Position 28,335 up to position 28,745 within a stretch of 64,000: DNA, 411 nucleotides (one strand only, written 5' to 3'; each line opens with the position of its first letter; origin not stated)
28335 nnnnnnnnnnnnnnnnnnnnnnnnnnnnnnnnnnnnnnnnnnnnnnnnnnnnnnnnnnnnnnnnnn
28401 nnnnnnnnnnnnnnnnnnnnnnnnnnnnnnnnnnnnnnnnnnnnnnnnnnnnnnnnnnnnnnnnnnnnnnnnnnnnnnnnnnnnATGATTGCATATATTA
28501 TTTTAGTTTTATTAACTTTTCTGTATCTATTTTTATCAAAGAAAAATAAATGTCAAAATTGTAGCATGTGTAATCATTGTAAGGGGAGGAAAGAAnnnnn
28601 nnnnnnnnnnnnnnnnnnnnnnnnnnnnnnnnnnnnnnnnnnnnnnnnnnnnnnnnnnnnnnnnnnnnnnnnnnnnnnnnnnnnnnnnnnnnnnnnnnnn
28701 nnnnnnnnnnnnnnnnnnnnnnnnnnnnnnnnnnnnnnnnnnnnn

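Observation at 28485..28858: Two tandem, translationally coupled, membrane-anchored Cys-motif mini-proteins at the 3' end of rnf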

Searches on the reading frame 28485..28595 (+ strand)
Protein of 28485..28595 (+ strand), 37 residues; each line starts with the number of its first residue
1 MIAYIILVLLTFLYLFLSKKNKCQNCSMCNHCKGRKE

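Call 3: search_protein_families(library=pfam, proteins=[window:28485-28595:+], max_evalue=1)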
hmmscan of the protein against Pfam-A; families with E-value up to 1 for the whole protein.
seq(37 aa): 3 families
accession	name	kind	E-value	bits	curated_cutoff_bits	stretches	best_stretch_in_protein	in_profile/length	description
PF12669.12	FeoB_associated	-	0.00087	19.9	27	1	5-32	10-43/44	FeoB-associated Cys-rich membrane protein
PF12297.13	EVC2_like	-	0.039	13.2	25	1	1-33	70-102/429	Ellis van Creveld protein 2 like protein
PF05313.17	Pox_P21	-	0.088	12.8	27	1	2-36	148-184/189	Poxvirus P21 membrane protein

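Call 4: search_protein_families(library=ncbifam, proteins=[window:28485-28595:+], max_evalue=1)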
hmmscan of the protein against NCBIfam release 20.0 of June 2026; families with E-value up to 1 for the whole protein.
seq(37 aa): 0 families

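Call 6: find_encoding_contigs(protein=window:28485-28595:+, flank=6000, max_places=6)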
Protein seq(37 aa) (37 aa): no gene with exactly this product is on record in the collection.

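Call 14: search_protein_families(library=pfam, alignment_id=A2, max_evalue=0.1)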
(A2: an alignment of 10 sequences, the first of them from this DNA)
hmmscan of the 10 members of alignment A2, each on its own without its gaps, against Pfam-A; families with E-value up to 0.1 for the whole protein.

A. member 1, seq(37 aa): 3 families
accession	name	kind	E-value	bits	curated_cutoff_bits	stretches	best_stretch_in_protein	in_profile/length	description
PF12669.12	FeoB_associated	-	0.00087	19.9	27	1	5-32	10-43/44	FeoB-associated Cys-rich membrane protein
PF12297.13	EVC2_like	-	0.039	13.2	25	1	1-33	70-102/429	Ellis van Creveld protein 2 like protein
PF05313.17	Pox_P21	-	0.088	12.8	27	1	2-36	148-184/189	Poxvirus P21 membrane protein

B. families by the number of members that match (of 10 scanned): 5 families
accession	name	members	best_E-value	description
PF12669.12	FeoB_associated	5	0.0002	FeoB-associated Cys-rich membrane protein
PF10601.15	zf-LITAF-like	1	0.0083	LITAF-like zinc ribbon domain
PF12297.13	EVC2_like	1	0.039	Ellis van Creveld protein 2 like protein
PF09501.15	Bac_small_YrzI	1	0.046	Probable sporulation protein (Bac_small_yrzI)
PF05313.17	Pox_P21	1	0.088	Poxvirus P21 membrane protein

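Call 57: search_protein_representatives(alignment_id=A5)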
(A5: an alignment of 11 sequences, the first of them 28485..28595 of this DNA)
Query: 11 sequences, 39 profile positions. Proteins with E-value up to 0.001 (for the whole library): 49; up to 1e-10: 7; up to 1e-30: 0. The best 49 are listed.
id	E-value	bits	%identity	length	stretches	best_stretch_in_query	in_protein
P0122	1.7e-15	72.6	-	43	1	1-39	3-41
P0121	7.6e-14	67.4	-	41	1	1-39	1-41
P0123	8.5e-14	67.2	-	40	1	1-39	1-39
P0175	1.3e-12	63.5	-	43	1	1-39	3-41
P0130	2.2e-12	62.7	-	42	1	1-39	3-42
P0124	3.7e-12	62.0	-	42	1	1-38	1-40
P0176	7.3e-11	57.8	-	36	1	1-37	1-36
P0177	1.1e-10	57.3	-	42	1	1-38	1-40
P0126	1.5e-10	56.9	-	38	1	2-37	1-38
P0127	1.5e-10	56.9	-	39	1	2-37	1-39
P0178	6.1e-10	54.9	-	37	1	2-34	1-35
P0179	2.2e-09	53.1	-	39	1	1-35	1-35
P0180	2.9e-09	52.8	-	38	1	1-36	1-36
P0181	8.9e-09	51.2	-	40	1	1-38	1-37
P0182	9.1e-09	51.1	-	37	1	1-37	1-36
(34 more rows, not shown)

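Call 59: search_protein_families(library=pfam, alignment_id=A8, max_evalue=0.01)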
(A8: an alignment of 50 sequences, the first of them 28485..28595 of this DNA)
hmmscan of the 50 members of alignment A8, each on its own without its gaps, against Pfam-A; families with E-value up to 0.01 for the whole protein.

A. member 1, window:28485-28595:+ (37 aa): 1 family
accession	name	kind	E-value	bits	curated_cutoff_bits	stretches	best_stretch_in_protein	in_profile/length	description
PF12669.12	FeoB_associated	-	0.00087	19.9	27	1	5-32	10-43/44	FeoB-associated Cys-rich membrane protein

B. families by the number of members that match (of 50 scanned): 4 families
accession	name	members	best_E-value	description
PF12669.12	FeoB_associated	27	8.1e-06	FeoB-associated Cys-rich membrane protein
PF17653.6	DUF5522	1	0.00093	Family of unknown function (DUF5522)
PF00895.25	ATP-synt_8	1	0.0016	ATP synthase protein 8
PF03563.18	Bunya_G2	1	0.005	Bunyavirus glycoprotein G2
